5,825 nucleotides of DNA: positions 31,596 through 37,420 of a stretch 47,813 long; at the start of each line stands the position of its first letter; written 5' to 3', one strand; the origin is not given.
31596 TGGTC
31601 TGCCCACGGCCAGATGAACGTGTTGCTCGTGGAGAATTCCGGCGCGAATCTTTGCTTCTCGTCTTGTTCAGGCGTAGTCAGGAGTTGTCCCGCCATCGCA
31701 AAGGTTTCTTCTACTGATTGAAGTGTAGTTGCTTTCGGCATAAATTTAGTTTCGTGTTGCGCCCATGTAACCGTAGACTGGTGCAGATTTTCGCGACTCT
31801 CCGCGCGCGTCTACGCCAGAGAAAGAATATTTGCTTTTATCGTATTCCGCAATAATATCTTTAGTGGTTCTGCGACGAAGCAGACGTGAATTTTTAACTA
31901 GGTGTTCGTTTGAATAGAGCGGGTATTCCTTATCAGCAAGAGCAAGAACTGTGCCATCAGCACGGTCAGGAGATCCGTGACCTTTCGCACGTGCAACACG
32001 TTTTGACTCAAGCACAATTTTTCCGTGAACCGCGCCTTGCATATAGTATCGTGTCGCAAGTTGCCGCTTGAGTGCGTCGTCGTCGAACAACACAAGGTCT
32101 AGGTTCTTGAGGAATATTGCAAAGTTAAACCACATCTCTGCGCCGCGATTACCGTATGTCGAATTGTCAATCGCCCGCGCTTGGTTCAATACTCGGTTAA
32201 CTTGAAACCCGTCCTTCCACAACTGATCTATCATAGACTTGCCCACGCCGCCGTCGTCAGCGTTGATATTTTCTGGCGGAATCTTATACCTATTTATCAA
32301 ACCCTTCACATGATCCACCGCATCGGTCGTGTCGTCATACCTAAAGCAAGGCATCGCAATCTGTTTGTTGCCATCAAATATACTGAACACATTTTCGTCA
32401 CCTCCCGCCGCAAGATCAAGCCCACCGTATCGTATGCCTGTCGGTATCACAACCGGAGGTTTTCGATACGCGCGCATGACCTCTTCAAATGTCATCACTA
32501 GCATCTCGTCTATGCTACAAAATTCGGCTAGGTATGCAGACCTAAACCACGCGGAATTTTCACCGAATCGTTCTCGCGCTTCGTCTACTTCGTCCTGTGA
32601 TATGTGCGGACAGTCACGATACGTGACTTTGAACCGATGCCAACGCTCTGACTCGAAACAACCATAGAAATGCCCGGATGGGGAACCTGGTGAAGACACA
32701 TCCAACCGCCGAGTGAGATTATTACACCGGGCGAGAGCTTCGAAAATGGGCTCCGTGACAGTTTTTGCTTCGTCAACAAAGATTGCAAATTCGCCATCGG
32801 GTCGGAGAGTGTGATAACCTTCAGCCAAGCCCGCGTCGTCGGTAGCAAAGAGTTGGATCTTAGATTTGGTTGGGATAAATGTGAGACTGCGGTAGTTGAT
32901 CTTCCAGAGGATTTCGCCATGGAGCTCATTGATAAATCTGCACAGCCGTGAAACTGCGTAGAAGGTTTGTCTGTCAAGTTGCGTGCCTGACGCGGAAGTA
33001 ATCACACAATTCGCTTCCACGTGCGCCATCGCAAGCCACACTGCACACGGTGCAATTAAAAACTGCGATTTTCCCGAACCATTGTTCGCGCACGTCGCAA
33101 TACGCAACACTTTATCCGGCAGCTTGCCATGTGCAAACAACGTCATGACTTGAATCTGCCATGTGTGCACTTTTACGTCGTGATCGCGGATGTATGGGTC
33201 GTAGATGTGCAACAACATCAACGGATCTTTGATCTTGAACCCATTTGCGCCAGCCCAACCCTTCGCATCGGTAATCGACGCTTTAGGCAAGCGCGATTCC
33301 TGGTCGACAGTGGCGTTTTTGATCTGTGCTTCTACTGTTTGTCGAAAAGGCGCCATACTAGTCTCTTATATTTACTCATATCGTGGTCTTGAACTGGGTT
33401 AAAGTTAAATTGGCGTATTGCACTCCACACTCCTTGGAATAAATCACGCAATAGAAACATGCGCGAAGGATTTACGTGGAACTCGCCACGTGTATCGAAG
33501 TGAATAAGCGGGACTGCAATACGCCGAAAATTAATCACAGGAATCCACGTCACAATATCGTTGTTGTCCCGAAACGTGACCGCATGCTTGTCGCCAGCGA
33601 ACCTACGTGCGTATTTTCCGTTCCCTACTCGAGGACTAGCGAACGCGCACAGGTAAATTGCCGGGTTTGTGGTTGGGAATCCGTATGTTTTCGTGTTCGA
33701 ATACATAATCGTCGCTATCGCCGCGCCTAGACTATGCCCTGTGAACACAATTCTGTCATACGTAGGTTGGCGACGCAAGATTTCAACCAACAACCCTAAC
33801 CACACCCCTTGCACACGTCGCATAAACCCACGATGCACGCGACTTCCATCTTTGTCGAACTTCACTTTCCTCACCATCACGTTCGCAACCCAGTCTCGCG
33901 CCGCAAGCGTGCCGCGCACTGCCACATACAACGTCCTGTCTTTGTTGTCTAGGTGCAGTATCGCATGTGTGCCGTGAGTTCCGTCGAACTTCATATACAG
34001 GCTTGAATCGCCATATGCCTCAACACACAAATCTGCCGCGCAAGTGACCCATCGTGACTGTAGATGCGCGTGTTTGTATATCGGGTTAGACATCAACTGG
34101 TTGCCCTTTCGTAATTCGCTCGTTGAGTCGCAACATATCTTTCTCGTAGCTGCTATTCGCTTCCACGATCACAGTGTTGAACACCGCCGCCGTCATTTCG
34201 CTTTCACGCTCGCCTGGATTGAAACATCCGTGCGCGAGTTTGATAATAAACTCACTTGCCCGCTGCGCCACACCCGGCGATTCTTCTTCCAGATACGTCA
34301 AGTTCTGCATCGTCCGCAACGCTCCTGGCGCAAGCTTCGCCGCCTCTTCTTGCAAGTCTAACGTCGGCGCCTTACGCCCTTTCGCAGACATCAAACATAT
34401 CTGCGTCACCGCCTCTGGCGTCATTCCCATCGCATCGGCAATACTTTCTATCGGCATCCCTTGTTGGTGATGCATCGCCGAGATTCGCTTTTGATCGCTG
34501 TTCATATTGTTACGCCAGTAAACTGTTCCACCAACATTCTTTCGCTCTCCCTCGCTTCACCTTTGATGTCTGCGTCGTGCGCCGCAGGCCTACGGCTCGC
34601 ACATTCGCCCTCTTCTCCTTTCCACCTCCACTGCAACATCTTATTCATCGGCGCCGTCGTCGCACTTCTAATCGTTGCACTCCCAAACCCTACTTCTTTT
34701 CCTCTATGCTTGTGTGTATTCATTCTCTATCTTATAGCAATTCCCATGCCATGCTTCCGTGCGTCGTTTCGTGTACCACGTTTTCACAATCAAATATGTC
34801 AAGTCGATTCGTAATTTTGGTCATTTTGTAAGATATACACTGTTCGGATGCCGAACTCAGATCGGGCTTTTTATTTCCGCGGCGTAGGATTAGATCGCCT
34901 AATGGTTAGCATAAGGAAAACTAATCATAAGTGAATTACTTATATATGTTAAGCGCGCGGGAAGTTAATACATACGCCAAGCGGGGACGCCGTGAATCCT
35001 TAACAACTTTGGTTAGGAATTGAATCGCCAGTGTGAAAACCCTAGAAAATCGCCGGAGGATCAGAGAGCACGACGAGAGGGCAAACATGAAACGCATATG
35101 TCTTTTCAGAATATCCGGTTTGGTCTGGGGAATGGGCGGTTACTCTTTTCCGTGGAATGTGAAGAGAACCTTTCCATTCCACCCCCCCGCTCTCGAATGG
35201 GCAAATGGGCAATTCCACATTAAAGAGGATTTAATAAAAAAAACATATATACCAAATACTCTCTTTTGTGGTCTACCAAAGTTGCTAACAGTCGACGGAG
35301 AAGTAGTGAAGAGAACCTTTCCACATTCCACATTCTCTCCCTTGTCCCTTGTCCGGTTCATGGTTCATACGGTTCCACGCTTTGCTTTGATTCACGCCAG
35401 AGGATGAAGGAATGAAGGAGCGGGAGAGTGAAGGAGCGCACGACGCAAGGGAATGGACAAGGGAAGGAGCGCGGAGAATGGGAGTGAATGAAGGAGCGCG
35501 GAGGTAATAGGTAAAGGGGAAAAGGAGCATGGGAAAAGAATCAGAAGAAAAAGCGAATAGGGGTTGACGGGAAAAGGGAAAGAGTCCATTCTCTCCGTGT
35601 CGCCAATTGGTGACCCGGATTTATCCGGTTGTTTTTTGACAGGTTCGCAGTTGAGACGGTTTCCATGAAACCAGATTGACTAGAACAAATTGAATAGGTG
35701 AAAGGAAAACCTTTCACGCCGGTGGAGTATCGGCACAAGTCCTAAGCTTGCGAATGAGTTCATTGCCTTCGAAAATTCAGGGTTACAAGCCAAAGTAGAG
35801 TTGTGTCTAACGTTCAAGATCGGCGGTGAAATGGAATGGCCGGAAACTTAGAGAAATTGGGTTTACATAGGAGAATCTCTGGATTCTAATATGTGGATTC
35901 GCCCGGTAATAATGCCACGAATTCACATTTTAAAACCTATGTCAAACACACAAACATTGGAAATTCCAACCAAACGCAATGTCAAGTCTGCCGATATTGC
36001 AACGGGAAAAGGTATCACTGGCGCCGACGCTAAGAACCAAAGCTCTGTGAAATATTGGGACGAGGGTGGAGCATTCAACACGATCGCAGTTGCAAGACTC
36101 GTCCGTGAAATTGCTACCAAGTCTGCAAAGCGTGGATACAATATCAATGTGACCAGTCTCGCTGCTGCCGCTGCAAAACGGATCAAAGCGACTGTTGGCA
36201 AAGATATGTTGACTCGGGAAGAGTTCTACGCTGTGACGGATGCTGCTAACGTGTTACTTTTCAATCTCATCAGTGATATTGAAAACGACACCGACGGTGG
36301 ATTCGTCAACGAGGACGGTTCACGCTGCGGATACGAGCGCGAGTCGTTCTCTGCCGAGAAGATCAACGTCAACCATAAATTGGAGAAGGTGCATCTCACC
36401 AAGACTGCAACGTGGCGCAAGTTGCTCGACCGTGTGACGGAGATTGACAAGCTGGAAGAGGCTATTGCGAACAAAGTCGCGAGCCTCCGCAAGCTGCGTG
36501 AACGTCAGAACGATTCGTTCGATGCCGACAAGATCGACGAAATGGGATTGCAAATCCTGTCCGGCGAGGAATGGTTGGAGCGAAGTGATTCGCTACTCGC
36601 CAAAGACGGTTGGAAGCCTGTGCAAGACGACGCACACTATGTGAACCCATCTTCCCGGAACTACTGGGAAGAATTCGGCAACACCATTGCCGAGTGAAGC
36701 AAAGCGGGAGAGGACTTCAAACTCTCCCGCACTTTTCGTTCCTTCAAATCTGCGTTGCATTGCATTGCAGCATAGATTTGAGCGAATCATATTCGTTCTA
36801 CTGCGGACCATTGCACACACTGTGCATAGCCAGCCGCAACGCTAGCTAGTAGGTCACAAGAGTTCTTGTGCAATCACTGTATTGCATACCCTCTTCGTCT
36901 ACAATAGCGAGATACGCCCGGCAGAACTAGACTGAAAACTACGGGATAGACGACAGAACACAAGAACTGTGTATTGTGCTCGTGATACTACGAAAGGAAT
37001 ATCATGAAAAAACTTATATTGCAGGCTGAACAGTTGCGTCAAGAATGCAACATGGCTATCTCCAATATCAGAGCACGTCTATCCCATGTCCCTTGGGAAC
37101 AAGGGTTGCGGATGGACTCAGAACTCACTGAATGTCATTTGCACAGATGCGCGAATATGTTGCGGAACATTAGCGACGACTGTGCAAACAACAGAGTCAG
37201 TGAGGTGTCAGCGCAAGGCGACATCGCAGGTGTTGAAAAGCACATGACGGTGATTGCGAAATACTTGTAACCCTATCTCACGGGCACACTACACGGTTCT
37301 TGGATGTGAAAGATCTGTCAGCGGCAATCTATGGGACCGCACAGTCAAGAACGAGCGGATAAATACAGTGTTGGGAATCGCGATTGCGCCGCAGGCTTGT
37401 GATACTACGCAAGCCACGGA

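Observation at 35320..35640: Purine-rich GGA/AAGGAG repeat element with complementary CU-rich flanks: candidate regulatory RNA or R-loop origin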

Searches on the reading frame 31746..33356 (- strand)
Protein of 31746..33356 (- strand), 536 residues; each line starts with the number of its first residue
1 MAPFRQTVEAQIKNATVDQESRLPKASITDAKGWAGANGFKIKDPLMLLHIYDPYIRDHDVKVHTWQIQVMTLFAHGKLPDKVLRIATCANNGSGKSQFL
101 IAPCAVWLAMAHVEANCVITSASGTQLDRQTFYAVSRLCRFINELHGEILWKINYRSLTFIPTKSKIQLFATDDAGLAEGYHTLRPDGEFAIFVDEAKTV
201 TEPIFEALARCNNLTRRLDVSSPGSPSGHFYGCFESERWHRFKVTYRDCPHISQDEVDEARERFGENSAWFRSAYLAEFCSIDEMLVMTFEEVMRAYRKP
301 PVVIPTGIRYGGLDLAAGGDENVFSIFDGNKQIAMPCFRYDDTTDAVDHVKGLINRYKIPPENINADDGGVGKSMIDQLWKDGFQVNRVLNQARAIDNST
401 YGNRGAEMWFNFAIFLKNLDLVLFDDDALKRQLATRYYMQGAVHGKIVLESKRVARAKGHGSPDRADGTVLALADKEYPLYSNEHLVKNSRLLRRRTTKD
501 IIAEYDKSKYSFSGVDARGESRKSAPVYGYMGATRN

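Call 10: search_protein_families(library=phrogs, proteins=[window:31746-33356:-], max_evalue=0.001)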
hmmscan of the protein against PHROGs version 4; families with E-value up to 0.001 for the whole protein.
window:31746-33356:- (536 aa): 1 family
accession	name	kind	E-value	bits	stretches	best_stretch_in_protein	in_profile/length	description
phrog_5902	-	unknown function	2.6e-08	34.5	1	193-294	160-270/359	-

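Call 11: search_protein_families(library=pfam, proteins=[window:31746-33356:-], max_evalue=0.001)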
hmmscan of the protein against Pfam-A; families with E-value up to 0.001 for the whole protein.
window:31746-33356:- (536 aa): 0 families

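Call 17: find_related_loci(query=window:31746-33356:-, collection=viral_contigs, flank=10000)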
Query window:31746-33356:- (536 aa) in viral_contigs; peptide patterns used: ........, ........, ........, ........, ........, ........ (x = any residue, [..] = any of these).
15 stretches matched a pattern, but none encodes a relative of the query by tblastn (E <= 1e-3).

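Call 19: search_dna_similar(query=window:31746-33356:-, collection=phages, mode=protein, max_rows=20)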
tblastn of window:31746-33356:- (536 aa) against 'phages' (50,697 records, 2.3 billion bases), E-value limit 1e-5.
Records with a match: 87; places in all: 87; records where one place covers at least 80% of the query: 13.
Best place of each record, by identity: <60% 87.
By first word of the organism name: Arthrobacter 15; Liberibacter 14; Caudoviricetes 8; Clostridium 8; Vibrio 6; Pseudomonas 5; Akkermansia 3; Clostridioides 3; Ralstonia 3; Microcystis 2; and 14 more.
By host as written in the record: Arthrobacter sp. ATCC 21022 13; - 12; Clostridium difficile strain CD105HE1 ribotype 076 4; Clostridium difficile 4; Candidatus Liberibacter asiaticus UF506 4; Candidatus Liberibacter asiaticus 3; Vibrio splendidus 3; Akkermansia muciniphila 2; and 35 more.
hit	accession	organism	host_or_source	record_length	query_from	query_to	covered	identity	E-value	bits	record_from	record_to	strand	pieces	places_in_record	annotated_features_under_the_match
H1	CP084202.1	Akkermansia phage DTMo-2021a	Akkermansia muciniphila NBRC 114322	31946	64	472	76%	33.4%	7e-55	205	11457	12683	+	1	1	record has no annotation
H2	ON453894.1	Akkermansia phage Chambord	Akkermansia muciniphila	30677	85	473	73%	33.9%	5e-47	182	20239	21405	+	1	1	terminase large subunit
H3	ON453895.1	Akkermansia phage Chantilly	Akkermansia muciniphila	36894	60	473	77%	29.4%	3e-35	147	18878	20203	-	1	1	terminase large subunit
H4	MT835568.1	Bacteriophage sp.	human fecal samples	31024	27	479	85%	25.5%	5e-12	75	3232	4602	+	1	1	record has no annotation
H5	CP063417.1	Parageobacillus phage JGon-2020a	Parageobacillus thermoglucosidasius 23.6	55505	46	495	84%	25.4%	7e-18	94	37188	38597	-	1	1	record has no annotation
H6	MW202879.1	Caudoviricetes sp.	Manatee Spring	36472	66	495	80%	25.8%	1e-18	96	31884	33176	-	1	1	terminase large subunit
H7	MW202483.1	Caudoviricetes sp.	Manatee Spring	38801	44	491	84%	24.7%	2e-22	108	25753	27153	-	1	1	terminase large subunit | hypothetical protein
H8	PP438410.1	Nostoc phage Nsp-JY18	Nostoc sp.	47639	84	527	83%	24.5%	3e-8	63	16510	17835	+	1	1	hypothetical protein (x2)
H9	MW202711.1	Caudoviricetes sp.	Manatee Spring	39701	66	474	76%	26.4%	3e-15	85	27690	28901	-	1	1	terminase large subunit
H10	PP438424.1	Microcystis phage Mel-JY33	Microcystis elabens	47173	84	527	83%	24.2%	5e-8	62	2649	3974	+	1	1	hypothetical protein (x2)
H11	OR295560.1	Clostridioides phage phiCD508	Clostridioides difficile LCUS 0508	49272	62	475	77%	25.6%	2e-22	107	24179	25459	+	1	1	hypothetical protein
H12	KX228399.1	Clostridium phage CDKM9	Clostridium difficile strain CD105HE1 ...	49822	62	475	77%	25.6%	2e-22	107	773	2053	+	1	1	terminase large subunit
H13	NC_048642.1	Clostridium phage CDKM9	Clostridium difficile strain CD105HE1 ...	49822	62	475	77%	25.6%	2e-22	107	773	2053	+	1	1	DEAD/DEAH box helicase family protein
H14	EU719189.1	Clostridioides phage phiCD27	Clostridioides difficile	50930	62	475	77%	25.6%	2e-22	107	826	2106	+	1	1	putative terminase B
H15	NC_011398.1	Clostridioides phage phiCD27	Clostridioides difficile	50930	62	475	77%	25.6%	2e-22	107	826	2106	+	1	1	putative terminase B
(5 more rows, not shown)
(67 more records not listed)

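Call 21: find_related_loci(query=window:31746-33356:-, collection=metagenome_contigs, flank=10000)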
Query window:31746-33356:- (536 aa) in metagenome_contigs; peptide patterns used: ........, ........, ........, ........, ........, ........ (x = any residue, [..] = any of these).
115 stretches matched a pattern; 1 encode a relative of the query (tblastn E <= 1e-3); 1 distinct loci.
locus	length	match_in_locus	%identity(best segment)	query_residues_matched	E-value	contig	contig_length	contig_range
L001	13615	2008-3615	96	1-536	0e+0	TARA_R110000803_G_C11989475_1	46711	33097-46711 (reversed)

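Call 22: find_related_loci(query=window:31746-33356:-, collection=genome_contigs, flank=10000)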
Query window:31746-33356:- (536 aa) in genome_contigs; peptide patterns used: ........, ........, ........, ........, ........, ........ (x = any residue, [..] = any of these).
59 stretches matched a pattern, but none encodes a relative of the query by tblastn (E <= 1e-3).
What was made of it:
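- Tried and rejected: The GTDB genome scan with TerL found nothing (call 22).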

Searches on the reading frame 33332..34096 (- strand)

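Call 10: search_protein_families(library=phrogs, proteins=[window:33332-34096:-], max_evalue=0.001)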
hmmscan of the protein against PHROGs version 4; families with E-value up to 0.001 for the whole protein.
window:33332-34096:- (254 aa): 1 family
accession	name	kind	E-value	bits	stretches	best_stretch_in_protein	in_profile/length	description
phrog_21992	-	other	7.8e-18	66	1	55-200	46-183/213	esterase/lipase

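Call 11: search_protein_families(library=pfam, proteins=[window:33332-34096:-], max_evalue=0.001)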
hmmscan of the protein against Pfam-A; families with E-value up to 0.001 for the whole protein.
window:33332-34096:- (254 aa): 1 family
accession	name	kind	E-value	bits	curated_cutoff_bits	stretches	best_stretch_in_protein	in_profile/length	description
PF01764.32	Lipase_3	-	1e-22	81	22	1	57-189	1-139/140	Lipase (class 3)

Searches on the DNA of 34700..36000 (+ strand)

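Call 4: search_dna_similar(query=window:34700-36000:+, collection=phages, mode=near, max_rows=30)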
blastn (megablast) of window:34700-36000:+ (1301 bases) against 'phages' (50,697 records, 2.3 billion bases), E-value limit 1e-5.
No match.
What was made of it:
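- Tried and rejected: A near-identity DNA search of the region against 50,697 phage records found nothing (call 4).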

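Call 54: search_rna_families(source=window, start=34700, end=35950, threshold=evalue, max_evalue=10)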
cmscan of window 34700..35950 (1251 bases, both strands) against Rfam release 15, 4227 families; matches with E-value up to 10: 7.
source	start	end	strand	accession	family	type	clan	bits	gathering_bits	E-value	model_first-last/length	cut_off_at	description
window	35877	35940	-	RF04255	MIR8001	Gene; miRNA;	-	22.7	90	0.17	1-67/67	no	MIR8001 microRNA precursor family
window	35879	35942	+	RF04255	MIR8001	Gene; miRNA;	-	20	90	0.85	1-67/67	no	MIR8001 microRNA precursor family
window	35586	35631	+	RF03163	c4-a1b1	Gene; antisense;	CL00128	19.1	46.7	0.051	1-53/53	no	a1, b1 targets of C4 antisense RNA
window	35153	35181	-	RF01952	SOX2OT_exon2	Gene; lncRNA;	-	16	45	0.79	38-69/69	no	SOX2 overlapping transcript exon 2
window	35111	35181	+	RF01952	SOX2OT_exon2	Gene; lncRNA;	-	15.9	45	0.84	1-69/69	no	SOX2 overlapping transcript exon 2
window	35582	35637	+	RF02866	ncS16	Gene; sRNA;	-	15.1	48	6.2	1-83/83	no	Burkholderia sRNA 16 (Bc_KC_sr1)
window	34855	34932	-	RF01142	sR19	Gene; snRNA; snoRNA; CD-box;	-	14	45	1.6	1-63/63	no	Small nucleolar RNA sR19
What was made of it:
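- On CsrB/RsmZ-type sponge RNA: At E<=10 only chance hits to unrelated families appear (call 54).
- No Rfam CsrB/Rsm family hit appears even at E<=10 (call 54).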

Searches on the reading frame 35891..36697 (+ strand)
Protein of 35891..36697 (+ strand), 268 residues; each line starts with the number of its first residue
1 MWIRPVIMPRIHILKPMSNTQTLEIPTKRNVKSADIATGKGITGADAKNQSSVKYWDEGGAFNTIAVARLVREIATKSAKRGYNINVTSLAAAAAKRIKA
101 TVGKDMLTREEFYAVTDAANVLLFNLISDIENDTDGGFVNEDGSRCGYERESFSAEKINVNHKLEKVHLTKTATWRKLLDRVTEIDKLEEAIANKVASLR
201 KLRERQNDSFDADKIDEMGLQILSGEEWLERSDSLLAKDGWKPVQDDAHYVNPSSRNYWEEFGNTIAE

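Call 10: search_protein_families(library=phrogs, proteins=[window:35891-36697:+], max_evalue=0.001)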
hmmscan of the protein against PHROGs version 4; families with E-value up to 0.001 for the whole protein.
window:35891-36697:+ (268 aa): 0 families

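Call 11: search_protein_families(library=pfam, proteins=[window:35891-36697:+], max_evalue=0.001)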
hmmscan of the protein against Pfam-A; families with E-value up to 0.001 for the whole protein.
window:35891-36697:+ (268 aa): 0 families

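Call 15: find_related_loci(query=window:35891-36697:+, collection=viral_contigs, flank=6000)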
Query window:35891-36697:+ (268 aa) in viral_contigs; peptide patterns used: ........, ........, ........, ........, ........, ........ (x = any residue, [..] = any of these).
10 stretches matched a pattern, but none encodes a relative of the query by tblastn (E <= 1e-3).

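Call 25: find_homologous_proteins(query=window:35891-36697:+)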
Query window:35891-36697:+ (268 aa): 1 proteins with E <= 0.001 among 872 candidates.
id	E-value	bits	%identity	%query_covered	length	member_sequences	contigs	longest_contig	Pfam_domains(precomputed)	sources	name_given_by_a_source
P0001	5.0e-173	591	100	100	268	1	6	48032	-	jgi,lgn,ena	-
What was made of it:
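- Tried and rejected: The 268-aa early protein has no homologue beyond itself in 5.8 billion proteins (call 25).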

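Call 26: find_encoding_contigs(protein=P0001, flank=10000, max_places=10)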
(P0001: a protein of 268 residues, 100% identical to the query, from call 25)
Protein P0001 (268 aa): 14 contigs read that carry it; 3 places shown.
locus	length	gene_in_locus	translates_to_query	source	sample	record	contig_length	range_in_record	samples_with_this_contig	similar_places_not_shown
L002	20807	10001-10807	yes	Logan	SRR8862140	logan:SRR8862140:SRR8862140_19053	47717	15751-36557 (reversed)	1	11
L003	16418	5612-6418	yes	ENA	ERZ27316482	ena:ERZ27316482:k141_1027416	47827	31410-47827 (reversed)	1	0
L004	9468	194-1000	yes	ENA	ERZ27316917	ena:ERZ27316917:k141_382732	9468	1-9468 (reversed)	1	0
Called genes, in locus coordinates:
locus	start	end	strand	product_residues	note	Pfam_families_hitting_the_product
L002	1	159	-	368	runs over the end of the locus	-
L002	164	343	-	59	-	-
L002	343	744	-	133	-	-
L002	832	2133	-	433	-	-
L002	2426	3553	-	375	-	-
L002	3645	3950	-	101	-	-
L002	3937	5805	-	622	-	-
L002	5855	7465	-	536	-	-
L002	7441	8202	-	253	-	PF01764:Lipase_3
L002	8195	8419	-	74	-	-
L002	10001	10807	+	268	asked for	-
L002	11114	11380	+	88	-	-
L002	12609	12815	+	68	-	-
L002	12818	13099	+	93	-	-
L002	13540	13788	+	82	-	PF02810:SEC-C (weak)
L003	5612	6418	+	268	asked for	-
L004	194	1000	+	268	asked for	-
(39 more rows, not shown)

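Call 66: search_protein_families(library=phrogs, proteins=[window:35891-36697:+], max_evalue=0.1)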
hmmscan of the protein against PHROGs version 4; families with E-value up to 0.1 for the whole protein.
window:35891-36697:+ (268 aa): 0 families

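Call 93: predict_structure(protein=window:35891-36697:+)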
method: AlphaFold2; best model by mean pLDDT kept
length: 268 residues; sequences in the alignment: 1
mean_pLDDT: 41.5   pTM: 0.20
mean pLDDT of the five models: 41.5, 40.0, 39.0, 36.2, 32.3
residues with pLDDT >= 90: 0; 70-90: 5; 50-70: 65; < 50: 198
segments of 3 or more residues with pLDDT < 50: 1-67, 80-94, 96-118, 120-185, 206-208, 214-216, 256-266
pLDDT, mean of each block of 10 residues (from residue 1): 29 29 26 29 28 28 44 51 45 47 42 47 43 36 33 22 21 33 49 57 49 50 62 69 59 51 45
secondary structure, 60 per line:
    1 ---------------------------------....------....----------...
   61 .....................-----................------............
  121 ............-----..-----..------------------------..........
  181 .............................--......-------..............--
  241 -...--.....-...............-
elements in order: H34-37 H44-47 H58-81 H87-102 H109-132 H171-209 H212-217 H225-238 E242-244 E247-251 H253-267
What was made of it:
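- Tried and rejected: The AlphaFold model of the 268-aa protein was too poor to search with (pLDDT 41.5; call 93).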

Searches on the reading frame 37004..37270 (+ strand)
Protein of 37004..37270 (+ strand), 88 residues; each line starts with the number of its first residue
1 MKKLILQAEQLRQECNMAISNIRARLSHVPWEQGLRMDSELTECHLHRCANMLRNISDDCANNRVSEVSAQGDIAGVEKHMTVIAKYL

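Call 65: search_protein_families(library=pfam, proteins=[window:37004-37270:+], max_evalue=0.1)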
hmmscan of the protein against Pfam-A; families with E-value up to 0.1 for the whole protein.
window:37004-37270:+ (88 aa): 0 families

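Call 66: search_protein_families(library=phrogs, proteins=[window:37004-37270:+], max_evalue=0.1)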
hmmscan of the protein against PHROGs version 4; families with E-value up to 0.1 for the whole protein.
window:37004-37270:+ (88 aa): 1 family
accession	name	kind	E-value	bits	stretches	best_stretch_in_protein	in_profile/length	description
phrog_4387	-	unknown function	0.09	14.2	1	17-63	36-82/98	-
